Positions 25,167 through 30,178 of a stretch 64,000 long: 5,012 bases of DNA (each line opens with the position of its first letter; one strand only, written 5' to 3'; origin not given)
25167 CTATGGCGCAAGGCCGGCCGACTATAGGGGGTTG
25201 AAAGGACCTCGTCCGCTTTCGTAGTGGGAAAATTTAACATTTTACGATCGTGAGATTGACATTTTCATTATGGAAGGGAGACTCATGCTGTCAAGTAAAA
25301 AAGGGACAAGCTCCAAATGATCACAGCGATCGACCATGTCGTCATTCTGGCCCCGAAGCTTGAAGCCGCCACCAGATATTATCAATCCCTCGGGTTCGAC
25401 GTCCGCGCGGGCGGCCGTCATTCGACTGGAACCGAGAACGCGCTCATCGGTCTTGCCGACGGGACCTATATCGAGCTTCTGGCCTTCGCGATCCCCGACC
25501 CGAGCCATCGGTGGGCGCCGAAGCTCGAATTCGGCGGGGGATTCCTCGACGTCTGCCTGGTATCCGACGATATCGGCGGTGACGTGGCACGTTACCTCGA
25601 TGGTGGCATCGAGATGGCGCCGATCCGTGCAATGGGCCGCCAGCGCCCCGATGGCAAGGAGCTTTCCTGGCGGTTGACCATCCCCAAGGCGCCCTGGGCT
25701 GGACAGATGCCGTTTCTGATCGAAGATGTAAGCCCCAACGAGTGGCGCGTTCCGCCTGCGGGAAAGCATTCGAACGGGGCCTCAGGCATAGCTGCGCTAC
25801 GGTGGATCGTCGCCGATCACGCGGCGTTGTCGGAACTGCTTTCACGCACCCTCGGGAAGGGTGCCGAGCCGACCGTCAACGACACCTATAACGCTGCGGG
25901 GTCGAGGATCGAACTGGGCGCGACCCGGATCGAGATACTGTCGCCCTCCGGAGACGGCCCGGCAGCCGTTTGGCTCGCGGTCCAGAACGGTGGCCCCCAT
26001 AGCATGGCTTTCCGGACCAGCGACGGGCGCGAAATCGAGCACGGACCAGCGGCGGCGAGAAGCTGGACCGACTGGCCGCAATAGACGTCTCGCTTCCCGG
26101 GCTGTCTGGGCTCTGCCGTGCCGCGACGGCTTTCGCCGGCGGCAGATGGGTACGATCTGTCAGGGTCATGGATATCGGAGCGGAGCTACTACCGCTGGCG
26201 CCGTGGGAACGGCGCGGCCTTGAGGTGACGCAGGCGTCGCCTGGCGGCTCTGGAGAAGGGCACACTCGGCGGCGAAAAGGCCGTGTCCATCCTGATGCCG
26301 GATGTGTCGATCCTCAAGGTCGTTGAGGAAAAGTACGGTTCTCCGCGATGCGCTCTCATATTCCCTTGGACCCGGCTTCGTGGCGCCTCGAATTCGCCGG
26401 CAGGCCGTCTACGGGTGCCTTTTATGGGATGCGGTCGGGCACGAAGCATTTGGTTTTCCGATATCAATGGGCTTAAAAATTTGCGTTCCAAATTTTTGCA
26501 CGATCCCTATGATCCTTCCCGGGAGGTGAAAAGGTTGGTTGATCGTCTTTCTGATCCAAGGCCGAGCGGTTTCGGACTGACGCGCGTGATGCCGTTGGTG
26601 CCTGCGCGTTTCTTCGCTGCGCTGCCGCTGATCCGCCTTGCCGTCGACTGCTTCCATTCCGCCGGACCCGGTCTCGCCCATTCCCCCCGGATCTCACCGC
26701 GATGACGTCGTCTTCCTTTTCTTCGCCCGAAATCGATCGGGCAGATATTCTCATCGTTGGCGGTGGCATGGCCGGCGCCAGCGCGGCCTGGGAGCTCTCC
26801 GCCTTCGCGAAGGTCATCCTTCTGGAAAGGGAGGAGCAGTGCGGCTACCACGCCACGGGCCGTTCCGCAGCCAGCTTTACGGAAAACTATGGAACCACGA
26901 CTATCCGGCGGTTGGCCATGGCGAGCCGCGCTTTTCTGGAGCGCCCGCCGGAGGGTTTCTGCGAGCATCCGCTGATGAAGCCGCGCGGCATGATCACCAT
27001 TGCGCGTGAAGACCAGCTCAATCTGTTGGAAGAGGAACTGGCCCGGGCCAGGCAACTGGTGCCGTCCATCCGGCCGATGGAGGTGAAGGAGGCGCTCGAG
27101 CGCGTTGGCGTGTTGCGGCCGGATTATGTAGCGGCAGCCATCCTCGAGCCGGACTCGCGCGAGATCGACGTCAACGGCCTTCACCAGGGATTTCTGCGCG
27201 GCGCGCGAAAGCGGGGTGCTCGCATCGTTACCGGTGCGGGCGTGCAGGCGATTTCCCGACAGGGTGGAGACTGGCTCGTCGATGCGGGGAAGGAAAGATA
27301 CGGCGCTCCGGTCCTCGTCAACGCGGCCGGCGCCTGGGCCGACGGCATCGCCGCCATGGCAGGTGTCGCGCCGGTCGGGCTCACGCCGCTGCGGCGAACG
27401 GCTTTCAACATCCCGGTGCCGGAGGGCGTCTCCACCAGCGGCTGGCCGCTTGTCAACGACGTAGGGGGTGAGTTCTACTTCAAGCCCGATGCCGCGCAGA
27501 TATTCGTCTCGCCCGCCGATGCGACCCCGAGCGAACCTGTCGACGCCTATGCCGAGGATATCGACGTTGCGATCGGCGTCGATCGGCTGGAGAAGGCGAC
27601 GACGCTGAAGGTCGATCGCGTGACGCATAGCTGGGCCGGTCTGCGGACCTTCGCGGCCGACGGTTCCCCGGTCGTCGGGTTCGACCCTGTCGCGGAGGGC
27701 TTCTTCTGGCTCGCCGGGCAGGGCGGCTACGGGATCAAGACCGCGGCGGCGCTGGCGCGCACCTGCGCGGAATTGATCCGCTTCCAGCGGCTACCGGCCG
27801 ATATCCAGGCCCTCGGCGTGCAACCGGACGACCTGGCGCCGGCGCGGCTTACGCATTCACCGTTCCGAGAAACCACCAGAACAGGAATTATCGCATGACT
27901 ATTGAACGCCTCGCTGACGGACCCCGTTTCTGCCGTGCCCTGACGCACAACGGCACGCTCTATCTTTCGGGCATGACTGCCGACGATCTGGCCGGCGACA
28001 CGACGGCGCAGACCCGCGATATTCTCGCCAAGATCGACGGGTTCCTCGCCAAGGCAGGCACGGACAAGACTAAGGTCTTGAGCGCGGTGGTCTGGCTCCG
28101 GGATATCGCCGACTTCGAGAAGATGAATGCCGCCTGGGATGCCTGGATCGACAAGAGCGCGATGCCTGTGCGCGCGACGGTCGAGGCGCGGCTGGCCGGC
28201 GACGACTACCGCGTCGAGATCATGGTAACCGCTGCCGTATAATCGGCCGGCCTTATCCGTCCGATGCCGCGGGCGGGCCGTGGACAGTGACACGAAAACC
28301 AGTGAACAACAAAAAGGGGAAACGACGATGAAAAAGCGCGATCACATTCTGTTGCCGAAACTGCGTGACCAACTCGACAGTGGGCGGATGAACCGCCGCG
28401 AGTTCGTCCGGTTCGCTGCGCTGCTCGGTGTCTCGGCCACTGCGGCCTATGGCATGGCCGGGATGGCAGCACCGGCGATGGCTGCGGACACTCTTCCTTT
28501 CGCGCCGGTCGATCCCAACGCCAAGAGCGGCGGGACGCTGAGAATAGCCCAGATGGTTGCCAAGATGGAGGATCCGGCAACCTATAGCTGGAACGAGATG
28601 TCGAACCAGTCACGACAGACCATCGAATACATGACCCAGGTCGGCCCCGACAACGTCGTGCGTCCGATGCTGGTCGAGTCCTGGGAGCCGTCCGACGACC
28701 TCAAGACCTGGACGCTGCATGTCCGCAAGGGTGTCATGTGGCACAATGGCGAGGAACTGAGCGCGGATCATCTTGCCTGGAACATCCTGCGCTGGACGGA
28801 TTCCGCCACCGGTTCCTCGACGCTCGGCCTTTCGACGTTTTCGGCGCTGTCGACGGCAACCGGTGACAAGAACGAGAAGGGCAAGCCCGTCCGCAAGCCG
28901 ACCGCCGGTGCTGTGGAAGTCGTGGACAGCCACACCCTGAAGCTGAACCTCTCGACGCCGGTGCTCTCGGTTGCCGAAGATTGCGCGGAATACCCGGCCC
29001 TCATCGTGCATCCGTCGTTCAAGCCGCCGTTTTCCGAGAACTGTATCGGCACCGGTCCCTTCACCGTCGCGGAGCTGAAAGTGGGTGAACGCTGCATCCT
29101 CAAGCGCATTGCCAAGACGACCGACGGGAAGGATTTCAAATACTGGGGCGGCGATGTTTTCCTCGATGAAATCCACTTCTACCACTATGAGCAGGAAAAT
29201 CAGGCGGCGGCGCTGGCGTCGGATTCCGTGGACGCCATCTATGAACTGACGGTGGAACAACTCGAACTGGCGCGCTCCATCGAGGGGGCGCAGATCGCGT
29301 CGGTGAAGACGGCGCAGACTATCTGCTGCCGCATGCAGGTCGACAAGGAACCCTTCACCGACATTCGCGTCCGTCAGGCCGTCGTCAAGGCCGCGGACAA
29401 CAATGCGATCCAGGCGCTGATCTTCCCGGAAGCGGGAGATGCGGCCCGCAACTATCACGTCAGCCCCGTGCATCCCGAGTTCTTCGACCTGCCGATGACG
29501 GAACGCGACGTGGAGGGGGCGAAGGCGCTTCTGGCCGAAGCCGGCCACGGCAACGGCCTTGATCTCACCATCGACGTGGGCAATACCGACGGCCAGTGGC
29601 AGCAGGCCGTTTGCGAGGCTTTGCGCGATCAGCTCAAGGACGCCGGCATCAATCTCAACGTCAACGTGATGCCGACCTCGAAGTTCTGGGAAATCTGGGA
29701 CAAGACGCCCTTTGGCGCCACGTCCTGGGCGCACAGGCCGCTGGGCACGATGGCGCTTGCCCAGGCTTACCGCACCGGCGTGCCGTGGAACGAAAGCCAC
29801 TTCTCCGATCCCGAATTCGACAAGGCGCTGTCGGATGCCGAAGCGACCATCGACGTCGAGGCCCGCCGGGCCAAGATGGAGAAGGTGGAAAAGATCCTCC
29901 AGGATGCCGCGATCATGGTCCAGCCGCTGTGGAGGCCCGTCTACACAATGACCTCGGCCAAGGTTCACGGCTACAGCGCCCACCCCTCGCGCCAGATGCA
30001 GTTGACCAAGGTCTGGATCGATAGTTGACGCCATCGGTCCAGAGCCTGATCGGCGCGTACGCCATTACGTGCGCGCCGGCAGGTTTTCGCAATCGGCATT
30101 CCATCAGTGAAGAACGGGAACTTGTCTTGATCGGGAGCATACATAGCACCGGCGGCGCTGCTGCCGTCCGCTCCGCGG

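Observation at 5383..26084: About 20 kb block of family-level-only enzymes that looks like one regulon of unknown substrate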

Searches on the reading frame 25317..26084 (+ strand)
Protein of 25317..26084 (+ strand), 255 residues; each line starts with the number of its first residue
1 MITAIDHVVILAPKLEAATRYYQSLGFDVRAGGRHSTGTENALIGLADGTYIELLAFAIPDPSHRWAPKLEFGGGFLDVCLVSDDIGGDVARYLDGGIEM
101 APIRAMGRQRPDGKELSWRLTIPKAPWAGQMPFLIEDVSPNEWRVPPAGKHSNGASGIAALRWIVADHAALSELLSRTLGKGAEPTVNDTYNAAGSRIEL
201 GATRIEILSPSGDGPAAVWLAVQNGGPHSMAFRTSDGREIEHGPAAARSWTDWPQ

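Call 4: search_protein_families(library=pfam, proteins=[window:25317-26084:+])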
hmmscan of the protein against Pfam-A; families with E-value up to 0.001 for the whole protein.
window:25317-26084:+ (255 aa): 3 families
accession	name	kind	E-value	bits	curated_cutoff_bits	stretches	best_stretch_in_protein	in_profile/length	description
PF13468.12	Glyoxalase_3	-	6.6e-38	131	25.1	1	5-178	1-175/176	Glyoxalase-like domain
PF13669.12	Glyoxalase_4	-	2e-09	38.2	27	1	6-104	1-99/109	Glyoxalase/Bleomycin resistance protein/Dioxygenase superfamily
PF00903.31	Glyoxalase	-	0.00014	22.7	20.6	1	5-101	2-96/121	Glyoxalase/Bleomycin resistance protein/Dioxygenase superfamily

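Call 6: search_protein_families(library=ncbifam, proteins=[window:25317-26084:+], max_evalue=0.00001)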
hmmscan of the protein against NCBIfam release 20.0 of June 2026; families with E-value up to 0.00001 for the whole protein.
window:25317-26084:+ (255 aa): 1 family
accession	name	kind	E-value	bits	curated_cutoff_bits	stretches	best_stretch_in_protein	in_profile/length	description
TIGR03081.1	metmalonyl_epim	equivalog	6.7e-09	36.4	114.95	0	5-100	2-98/129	methylmalonyl-CoA epimerase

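Call 49: search_solved_structures(query=window:25317-26084:+, max_evalue=0.01)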
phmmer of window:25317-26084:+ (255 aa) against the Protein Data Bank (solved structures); distinct sequences matched with E-value up to 0.01: 1.
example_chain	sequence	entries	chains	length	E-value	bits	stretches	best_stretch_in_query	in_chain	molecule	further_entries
1jc4_A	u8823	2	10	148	0.0089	18.7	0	192-236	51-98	Methylmalonyl-CoA epimerase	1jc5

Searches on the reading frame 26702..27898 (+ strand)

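Call 6: search_protein_families(library=ncbifam, proteins=[window:26702-27898:+], max_evalue=0.00001)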
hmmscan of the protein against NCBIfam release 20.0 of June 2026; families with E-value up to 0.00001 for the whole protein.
window:26702-27898:+ (398 aa): 16 families
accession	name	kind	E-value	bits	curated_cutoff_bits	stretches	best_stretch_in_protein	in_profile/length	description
TIGR02352.1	thiamin_ThiO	equivalog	5.3e-17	61.9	250.8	1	16-236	1-229/351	glycine oxidase ThiO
NF033460.1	glycerol3P_ox_II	equivalog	1.3e-14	54.1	460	1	131-228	126-223/361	type 2 glycerol-3-phosphate oxidase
NF008425.0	PRK11259.1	equivalog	6.9e-13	48.3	257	1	13-370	4-369/377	N-methyl-L-tryptophan oxidase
NF002480.1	PRK01747.1-1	equivalog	7.2e-13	47.8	540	1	10-327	245-564/645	bifunctional tRNA (5-methylaminomethyl-2-thiouridine)(34)-methyltransferase MnmC2/FAD-dependent 5-carboxymethylaminomethyl-2-thiouridine(34)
NF008726.1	PRK11728.1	equivalog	4.7e-11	42.2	299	1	15-224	2-213/389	L-2-hydroxyglutarate oxidase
NF001933.0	PRK00711.1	subfamily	6.9e-11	41.8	383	0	308-373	349-413/429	D-amino acid dehydrogenase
NF050086.1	pipecolate_AmaA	exception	4.5e-09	35.4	600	0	125-215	149-239/425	L-pipecolate oxidase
TIGR03377.1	glycerol3P_GlpA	equivalog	6.8e-09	34.8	552.8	1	15-229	1-219/530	anaerobic glycerol-3-phosphate dehydrogenase subunit GlpA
TIGR03197.1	MnmC_Cterm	equivalog_domain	1.2e-08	34.4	174.2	1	15-219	1-209/400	FAD-dependent 5-carboxymethylaminomethyl-2-thiouridine(34) oxidoreductase MnmC1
NF009906.0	PRK13369.1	equivalog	1.8e-08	33.4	352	0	166-219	163-221/502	glycerol-3-phosphate dehydrogenase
TIGR01373.1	soxB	subfamily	2.1e-07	30.1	529.45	1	13-359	30-382/407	sarcosine oxidase subunit beta family protein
NF008313.0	PRK11101.1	equivalog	5.7e-07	28.5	425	1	13-222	8-222/548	anaerobic glycerol-3-phosphate dehydrogenase subunit A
NF008899.0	PRK12266.1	equivalog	6.7e-07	28.1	360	0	167-217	164-220/508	glycerol-3-phosphate dehydrogenase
TIGR03364.1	HpnW_proposed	hypoth_equivalog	5.5e-06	25.7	285.1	0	15-156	2-143/365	TIGR03364 family FAD-dependent oxidoreductase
TIGR02032.1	GG-red-SF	subfamily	9.6e-06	25.5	158.8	0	15-49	2-37/297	geranylgeranyl reductase family protein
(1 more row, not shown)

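Call 8: search_protein_families(library=pfam, proteins=[window:26702-27898:+], max_evalue=1)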
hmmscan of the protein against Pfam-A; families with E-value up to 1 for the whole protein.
window:26702-27898:+ (398 aa): 13 families
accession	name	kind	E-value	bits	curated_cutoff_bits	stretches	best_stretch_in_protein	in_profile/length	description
PF01266.30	DAO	-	7.1e-54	184.1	27.9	1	15-358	1-353/353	FAD dependent oxidoreductase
PF13450.12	NAD_binding_8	-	3.5e-08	34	21.9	1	18-70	1-54/68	NAD(P)-binding Rossmann-like domain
PF07992.20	Pyr_redox_2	-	0.00018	21.5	26.1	1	15-52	2-40/291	Pyridine nucleotide-disulphide oxidoreductase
PF12831.13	FAD_oxidored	-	0.00018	21.4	27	1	15-71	1-60/416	FAD dependent oxidoreductase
PF00890.30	FAD_binding_2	-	0.00088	19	20.4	1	15-51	1-38/414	FAD binding domain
PF13738.12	Pyr_redox_3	-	0.012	15.3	30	0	17-45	1-197/305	Pyridine nucleotide-disulphide oxidoreductase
PF01494.25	FAD_binding_3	-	0.012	15.3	22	1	14-47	2-36/349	FAD binding domain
PF00070.33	Pyr_redox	-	0.013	16.5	22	1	16-58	2-44/82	Pyridine nucleotide-disulphide oxidoreductase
PF01946.23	Thi4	-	0.016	14.9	26.2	1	11-46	15-52/235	Thi4 family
PF03486.20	HI0933_like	-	0.031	14.2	50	1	15-61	2-51/244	HI0933-like protein Rossmann domain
PF01134.28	GIDA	-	0.031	13.8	22.1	1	15-41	1-28/391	Glucose inhibited division protein A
PF01262.27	AlaDh_PNT_C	-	0.05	13.5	23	1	9-41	24-57/214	Alanine dehydrogenase/PNT, C-terminal domain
PF04820.20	Trp_halogenase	-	0.18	11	21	1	15-56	1-46/458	Tryptophan halogenase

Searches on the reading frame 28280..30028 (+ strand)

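Call 8: search_protein_families(library=pfam, proteins=[window:28280-30028:+], max_evalue=1)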
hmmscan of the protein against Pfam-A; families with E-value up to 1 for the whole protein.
window:28280-30028:+ (582 aa): 1 family
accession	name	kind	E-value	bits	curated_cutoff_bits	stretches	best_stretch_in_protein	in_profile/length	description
PF00496.27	SBP_bac_5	-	2e-64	218.5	32.4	1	127-483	2-344/368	Bacterial extracellular solute-binding proteins, family 5 Middle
